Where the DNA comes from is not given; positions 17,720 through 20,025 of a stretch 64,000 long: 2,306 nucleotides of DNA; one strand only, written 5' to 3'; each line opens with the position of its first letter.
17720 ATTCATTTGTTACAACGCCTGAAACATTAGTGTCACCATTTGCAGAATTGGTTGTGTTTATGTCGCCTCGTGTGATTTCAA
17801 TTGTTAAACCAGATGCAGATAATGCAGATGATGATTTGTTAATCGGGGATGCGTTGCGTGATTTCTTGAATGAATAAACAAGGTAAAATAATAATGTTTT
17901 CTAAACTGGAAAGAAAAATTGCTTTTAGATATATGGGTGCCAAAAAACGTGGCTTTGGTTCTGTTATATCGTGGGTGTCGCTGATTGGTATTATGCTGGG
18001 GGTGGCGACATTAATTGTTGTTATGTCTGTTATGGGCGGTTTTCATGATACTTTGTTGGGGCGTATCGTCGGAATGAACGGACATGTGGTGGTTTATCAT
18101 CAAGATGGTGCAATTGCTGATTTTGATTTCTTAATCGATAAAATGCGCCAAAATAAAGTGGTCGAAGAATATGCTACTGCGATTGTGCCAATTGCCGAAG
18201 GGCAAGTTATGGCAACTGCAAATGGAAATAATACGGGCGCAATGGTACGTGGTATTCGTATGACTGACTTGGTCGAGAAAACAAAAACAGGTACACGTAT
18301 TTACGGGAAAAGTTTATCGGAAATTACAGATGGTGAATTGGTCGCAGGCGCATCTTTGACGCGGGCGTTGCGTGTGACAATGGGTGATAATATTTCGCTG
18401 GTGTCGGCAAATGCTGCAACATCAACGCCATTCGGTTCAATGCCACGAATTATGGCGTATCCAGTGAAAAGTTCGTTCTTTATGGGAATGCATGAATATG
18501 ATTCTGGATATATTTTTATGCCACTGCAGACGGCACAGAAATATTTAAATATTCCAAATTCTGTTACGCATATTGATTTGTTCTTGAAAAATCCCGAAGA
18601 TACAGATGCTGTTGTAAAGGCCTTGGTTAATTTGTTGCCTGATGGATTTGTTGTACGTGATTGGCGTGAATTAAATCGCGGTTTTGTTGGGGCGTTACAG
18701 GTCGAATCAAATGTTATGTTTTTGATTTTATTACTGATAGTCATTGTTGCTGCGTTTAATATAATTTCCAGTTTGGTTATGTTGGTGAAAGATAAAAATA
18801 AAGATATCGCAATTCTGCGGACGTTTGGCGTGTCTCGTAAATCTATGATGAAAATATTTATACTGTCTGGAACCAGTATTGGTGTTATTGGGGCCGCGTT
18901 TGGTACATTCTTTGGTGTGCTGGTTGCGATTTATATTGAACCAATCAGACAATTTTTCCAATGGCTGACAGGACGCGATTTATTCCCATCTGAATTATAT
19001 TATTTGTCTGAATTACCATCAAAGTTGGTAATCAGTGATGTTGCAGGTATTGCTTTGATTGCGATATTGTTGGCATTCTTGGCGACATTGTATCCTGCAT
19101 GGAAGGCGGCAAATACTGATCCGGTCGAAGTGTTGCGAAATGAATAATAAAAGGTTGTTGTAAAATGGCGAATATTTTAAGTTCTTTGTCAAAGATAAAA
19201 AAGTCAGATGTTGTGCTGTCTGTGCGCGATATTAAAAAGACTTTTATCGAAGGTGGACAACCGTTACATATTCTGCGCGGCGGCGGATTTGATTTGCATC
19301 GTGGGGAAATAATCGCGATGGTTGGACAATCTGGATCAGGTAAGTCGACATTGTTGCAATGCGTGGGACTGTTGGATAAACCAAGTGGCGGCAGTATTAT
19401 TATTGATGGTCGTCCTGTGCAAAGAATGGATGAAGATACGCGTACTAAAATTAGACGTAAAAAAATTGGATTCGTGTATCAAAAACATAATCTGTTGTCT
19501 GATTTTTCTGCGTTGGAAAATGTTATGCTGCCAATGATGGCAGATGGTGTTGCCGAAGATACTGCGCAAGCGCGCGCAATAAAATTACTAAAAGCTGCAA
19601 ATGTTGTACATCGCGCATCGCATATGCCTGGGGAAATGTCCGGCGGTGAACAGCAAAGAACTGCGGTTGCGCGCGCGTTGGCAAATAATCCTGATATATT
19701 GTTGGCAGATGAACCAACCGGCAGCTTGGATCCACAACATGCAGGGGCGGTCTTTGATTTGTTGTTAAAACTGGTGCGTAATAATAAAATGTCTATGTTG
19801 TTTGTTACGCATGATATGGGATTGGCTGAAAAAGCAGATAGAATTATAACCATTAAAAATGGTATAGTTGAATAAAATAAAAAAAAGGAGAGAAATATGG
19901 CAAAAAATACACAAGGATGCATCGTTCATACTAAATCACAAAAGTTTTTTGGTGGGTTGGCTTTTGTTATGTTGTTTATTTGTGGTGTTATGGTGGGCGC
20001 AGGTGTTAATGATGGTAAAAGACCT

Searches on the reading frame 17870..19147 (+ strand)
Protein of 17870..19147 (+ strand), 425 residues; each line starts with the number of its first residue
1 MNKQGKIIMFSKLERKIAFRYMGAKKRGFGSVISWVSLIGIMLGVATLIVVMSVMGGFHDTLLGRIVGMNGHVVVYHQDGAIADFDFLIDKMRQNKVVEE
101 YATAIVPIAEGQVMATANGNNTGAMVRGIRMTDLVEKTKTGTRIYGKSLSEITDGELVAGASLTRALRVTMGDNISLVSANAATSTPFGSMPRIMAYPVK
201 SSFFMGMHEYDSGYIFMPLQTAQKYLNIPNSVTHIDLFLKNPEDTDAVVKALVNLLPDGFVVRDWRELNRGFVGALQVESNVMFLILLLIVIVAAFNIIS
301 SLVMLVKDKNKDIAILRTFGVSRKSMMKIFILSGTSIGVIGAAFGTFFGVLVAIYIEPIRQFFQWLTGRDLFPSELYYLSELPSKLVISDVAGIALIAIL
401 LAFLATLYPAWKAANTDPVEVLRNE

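Call 43: search_protein_families(library=pfam, proteins=[window:17870-19147:+], max_evalue=0.001)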
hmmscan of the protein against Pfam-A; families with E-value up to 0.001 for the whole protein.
window:17870-19147:+ (425 aa): 2 families
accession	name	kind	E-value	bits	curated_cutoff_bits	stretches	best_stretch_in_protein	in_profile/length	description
PF02687.27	FtsX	-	3.1e-16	59.9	25.5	1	285-418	2-120/120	FtsX-like permease C-terminal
PF12704.14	MacB_PCD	-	9.4e-12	46.1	27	1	34-254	1-206/207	MacB-like periplasmic core domain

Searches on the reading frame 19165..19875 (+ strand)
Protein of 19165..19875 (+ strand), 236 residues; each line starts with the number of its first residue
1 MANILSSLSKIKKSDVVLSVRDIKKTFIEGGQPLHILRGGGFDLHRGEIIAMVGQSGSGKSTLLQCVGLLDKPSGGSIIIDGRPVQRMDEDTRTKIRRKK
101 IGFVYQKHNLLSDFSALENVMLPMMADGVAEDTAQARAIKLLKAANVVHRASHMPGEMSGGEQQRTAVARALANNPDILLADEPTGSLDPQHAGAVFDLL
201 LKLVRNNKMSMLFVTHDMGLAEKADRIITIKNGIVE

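Call 43: search_protein_families(library=pfam, proteins=[window:19165-19875:+], max_evalue=0.001)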
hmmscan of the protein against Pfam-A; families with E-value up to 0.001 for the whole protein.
window:19165-19875:+ (236 aa): 4 families
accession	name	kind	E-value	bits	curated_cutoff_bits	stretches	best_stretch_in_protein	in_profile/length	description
PF00005.33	ABC_tran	-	3.3e-33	115.6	25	1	41-185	5-136/137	ABC transporter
PF13304.12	AAA_21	-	4.6e-07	30.6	27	0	49-89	1-58/304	AAA domain, putative AbiEii toxin, Type IV TA system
PF02463.25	SMC_N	-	9.9e-06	25.6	40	1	49-231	26-212/220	RecF/RecN/SMC N terminal domain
PF13555.12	AAA_29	-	0.00056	20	27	1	42-65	17-40/61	P-loop containing region of AAA domain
